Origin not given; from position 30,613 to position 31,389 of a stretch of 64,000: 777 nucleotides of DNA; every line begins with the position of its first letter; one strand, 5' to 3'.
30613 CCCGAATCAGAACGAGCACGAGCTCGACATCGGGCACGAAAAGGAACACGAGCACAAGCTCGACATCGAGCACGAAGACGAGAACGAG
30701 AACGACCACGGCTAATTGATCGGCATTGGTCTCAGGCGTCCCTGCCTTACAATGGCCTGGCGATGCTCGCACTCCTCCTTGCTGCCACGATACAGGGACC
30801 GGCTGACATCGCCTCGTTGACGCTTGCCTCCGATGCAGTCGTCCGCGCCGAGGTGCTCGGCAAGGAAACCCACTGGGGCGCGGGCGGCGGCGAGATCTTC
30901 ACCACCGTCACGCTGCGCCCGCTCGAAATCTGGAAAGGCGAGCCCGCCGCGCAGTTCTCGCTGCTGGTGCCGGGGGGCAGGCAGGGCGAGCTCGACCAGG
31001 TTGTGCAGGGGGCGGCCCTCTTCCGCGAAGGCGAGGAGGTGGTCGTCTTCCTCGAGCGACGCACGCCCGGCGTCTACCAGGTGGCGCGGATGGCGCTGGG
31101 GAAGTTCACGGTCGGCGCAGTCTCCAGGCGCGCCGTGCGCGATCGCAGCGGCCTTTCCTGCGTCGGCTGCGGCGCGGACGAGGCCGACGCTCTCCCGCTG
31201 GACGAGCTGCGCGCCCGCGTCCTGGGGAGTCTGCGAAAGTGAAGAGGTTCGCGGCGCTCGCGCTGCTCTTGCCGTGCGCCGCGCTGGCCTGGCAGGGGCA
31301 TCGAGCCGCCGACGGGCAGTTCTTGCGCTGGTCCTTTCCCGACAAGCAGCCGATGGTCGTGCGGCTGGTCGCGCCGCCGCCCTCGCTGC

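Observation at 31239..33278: Two metzincin modules fused in one ORF, with an internal MYXO-CTERM-like tag and an HE-to-EH swapped zinc motif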

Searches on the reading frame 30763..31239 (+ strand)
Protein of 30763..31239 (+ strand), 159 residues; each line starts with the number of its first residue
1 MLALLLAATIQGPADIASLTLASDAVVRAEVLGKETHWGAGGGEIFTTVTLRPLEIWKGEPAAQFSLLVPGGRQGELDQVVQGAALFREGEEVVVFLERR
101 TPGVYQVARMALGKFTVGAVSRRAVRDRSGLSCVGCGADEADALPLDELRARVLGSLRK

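Call 26: search_protein_families(library=ncbifam, proteins=[window:30763-31239:+], max_evalue=0.1)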
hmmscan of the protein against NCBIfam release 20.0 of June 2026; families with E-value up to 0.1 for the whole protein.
window:30763-31239:+ (159 aa): 0 families

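Call 27: search_protein_families(library=pfam, proteins=[window:30763-31239:+], max_evalue=0.1)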
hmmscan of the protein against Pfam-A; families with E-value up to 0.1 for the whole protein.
window:30763-31239:+ (159 aa): 0 families

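Call 71: search_solved_structures(query=window:30763-31239:+, max_evalue=10, show_alignments=2)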
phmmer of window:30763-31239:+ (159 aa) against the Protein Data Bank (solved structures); distinct sequences matched with E-value up to 10: 0.
